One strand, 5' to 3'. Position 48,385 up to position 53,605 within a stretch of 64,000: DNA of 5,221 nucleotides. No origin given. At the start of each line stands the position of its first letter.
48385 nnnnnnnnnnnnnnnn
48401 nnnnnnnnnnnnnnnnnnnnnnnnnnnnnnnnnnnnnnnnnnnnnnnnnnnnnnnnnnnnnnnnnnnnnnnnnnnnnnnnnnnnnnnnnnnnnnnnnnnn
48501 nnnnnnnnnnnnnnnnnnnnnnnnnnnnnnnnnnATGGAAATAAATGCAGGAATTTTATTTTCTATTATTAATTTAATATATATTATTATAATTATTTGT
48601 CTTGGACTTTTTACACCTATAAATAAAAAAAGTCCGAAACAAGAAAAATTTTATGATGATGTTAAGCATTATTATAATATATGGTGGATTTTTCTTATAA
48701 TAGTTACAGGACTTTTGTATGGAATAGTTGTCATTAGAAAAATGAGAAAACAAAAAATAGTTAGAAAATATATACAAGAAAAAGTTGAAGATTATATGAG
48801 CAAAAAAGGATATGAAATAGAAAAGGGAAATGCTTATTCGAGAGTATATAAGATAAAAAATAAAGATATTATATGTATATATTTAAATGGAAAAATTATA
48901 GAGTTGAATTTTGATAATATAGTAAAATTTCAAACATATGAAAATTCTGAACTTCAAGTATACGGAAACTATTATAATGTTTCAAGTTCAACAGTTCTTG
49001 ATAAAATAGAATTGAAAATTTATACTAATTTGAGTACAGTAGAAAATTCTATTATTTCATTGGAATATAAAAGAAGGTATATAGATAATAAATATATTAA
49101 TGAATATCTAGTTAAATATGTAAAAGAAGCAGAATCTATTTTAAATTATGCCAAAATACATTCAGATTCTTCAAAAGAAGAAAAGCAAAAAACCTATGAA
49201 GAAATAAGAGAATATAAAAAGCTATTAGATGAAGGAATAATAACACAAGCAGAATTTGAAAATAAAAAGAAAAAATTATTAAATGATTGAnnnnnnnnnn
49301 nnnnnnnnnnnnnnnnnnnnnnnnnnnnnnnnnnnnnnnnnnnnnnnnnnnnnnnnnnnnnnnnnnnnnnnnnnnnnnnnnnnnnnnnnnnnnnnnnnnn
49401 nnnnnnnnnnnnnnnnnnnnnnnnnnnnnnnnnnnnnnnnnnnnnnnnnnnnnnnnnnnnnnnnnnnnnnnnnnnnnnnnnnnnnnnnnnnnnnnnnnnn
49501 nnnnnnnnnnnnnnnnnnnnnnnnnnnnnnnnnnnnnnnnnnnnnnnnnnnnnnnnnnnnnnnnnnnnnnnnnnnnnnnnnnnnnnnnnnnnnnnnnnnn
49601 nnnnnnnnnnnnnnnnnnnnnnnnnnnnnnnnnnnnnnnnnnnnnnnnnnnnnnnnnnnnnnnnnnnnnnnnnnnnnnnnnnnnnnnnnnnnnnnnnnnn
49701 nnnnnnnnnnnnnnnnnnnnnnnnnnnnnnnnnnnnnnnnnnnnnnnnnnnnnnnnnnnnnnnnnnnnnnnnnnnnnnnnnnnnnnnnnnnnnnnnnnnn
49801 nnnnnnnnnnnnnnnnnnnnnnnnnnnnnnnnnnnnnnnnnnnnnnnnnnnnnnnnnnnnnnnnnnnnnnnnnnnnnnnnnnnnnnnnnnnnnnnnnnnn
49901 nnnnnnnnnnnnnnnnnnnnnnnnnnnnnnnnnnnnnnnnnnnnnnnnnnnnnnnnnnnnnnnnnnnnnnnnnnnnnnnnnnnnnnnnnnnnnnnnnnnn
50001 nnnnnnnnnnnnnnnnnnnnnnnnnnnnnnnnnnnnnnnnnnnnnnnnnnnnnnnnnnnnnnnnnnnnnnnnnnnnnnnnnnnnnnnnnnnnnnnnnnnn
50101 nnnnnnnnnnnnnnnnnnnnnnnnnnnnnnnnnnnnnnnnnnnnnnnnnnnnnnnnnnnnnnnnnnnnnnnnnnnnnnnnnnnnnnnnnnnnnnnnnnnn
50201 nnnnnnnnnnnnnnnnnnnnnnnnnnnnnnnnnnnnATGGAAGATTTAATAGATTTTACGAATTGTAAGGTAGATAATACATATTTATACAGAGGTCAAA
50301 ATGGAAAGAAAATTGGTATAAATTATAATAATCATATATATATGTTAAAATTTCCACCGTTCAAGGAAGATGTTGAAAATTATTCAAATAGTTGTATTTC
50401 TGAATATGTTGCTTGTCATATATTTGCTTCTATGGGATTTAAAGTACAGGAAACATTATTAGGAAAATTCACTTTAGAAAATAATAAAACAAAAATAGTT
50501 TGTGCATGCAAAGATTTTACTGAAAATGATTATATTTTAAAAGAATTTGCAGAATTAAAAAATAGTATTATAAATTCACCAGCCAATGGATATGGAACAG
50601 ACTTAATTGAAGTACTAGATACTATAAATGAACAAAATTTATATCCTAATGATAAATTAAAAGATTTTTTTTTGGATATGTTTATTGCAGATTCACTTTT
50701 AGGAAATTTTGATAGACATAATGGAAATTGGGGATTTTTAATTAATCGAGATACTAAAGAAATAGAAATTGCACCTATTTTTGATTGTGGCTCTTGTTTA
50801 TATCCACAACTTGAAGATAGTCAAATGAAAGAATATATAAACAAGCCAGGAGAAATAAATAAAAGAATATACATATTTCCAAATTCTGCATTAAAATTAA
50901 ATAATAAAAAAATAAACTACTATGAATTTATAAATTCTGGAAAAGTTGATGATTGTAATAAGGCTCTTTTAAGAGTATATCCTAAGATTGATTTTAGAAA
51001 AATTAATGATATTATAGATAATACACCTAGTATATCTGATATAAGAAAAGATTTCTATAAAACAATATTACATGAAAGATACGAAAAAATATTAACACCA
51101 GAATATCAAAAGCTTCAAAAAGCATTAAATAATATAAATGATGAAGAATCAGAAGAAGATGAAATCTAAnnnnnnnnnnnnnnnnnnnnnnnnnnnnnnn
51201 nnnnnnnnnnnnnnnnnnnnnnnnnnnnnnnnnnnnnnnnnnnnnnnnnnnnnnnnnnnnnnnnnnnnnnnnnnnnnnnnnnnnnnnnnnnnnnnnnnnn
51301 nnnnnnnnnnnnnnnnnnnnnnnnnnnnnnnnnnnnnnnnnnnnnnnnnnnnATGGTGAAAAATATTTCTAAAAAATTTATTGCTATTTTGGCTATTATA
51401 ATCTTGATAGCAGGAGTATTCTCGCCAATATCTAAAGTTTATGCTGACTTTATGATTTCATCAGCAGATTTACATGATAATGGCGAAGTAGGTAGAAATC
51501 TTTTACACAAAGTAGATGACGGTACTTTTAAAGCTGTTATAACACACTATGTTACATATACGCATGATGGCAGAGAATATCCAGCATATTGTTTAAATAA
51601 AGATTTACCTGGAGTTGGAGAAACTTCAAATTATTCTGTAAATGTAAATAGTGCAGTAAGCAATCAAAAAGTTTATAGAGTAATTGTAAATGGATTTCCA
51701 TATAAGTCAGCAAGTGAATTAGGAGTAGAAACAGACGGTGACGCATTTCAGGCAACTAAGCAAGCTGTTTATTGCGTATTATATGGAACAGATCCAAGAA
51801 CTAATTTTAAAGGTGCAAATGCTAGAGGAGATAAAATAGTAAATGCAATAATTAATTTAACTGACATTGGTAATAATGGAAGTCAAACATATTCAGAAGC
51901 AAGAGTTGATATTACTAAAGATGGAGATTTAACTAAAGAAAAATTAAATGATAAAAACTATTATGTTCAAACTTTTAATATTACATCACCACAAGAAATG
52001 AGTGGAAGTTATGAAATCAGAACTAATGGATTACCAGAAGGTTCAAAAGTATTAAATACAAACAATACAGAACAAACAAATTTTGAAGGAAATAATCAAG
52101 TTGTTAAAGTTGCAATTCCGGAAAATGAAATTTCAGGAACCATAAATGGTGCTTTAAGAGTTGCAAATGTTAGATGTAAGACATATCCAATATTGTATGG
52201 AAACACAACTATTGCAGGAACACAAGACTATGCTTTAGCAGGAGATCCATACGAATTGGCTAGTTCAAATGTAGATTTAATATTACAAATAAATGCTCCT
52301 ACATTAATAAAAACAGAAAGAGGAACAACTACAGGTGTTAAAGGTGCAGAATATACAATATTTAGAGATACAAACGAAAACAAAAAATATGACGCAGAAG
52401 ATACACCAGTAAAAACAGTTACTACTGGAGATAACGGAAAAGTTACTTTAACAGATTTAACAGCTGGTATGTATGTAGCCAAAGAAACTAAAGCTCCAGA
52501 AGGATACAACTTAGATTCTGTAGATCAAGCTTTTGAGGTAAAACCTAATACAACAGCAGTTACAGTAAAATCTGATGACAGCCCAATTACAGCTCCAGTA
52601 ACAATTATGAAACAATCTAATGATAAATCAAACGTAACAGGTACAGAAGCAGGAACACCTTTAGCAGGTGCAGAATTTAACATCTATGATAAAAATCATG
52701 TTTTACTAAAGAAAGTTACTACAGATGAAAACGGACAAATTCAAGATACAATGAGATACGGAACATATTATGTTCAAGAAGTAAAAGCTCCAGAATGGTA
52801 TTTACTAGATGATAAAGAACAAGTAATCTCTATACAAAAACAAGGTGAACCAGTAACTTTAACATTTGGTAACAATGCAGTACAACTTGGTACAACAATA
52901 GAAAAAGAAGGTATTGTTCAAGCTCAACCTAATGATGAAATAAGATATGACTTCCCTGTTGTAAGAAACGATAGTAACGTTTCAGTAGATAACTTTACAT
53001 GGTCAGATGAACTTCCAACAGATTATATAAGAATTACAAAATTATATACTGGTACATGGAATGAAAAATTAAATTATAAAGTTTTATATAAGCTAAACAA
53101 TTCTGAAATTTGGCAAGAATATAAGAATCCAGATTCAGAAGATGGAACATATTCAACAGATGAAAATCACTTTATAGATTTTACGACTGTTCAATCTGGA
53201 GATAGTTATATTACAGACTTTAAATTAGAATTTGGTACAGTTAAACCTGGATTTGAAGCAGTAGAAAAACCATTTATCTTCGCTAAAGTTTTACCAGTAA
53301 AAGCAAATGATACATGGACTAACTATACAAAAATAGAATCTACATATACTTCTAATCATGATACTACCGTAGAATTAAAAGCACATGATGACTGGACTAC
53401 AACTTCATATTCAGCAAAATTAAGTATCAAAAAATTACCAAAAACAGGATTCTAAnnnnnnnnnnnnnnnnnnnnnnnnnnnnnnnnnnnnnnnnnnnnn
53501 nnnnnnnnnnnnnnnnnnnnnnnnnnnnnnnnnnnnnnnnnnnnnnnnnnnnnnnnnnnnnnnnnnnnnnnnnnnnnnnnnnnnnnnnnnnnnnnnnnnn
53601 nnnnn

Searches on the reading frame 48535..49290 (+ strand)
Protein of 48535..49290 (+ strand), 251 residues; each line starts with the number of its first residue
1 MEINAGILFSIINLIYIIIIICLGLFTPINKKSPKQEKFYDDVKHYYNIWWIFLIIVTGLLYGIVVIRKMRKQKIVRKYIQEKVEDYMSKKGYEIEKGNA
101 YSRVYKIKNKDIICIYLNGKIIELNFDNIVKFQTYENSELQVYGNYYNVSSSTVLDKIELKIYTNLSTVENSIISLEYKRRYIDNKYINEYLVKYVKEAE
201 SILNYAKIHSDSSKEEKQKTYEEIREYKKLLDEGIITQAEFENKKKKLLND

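Call 63: search_protein_families(library=pfam, proteins=[window:48535-49290:+], max_evalue=0.001)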
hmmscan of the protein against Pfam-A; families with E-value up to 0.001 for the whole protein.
window:48535-49290:+ (251 aa): 1 family
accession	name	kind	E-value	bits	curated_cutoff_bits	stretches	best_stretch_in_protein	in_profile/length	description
PF09851.14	SHOCT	-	1.2e-08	34.9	27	1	222-249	1-28/28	Short C-terminal domain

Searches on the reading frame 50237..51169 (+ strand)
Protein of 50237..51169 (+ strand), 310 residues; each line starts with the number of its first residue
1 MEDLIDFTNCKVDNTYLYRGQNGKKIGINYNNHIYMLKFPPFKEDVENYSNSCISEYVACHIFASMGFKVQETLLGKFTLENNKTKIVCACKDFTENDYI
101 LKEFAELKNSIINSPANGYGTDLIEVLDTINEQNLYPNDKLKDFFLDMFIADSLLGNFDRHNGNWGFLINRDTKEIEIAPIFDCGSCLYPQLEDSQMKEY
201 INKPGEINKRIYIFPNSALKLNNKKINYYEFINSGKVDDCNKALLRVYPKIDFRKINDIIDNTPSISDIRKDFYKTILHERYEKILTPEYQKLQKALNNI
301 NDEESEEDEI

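Call 63: search_protein_families(library=pfam, proteins=[window:50237-51169:+], max_evalue=0.001)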
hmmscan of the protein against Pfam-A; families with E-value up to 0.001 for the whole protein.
window:50237-51169:+ (310 aa): 1 family
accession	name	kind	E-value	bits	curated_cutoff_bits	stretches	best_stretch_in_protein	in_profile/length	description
PF07804.18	HipA_C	-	1.9e-08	34.6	30.5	1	32-198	20-171/213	HipA-like C-terminal domain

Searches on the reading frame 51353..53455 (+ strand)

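Call 63: search_protein_families(library=pfam, proteins=[window:51353-53455:+], max_evalue=0.001)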
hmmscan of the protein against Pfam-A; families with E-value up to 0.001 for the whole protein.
window:51353-53455:+ (700 aa): 3 families
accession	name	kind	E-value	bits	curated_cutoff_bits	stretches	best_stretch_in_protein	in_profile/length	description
PF17802.7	SpaA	-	2.1e-34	118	23.1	2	317-409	4-89/91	Prealbumin-like fold domain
PF08341.16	TED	-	1.6e-12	48.2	22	1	77-173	1-100/102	Thioester domain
PF11974.14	bMG3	-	0.00034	21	34.9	0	419-463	8-54/103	Bacterial alpha-2-macroglobulin MG3 domain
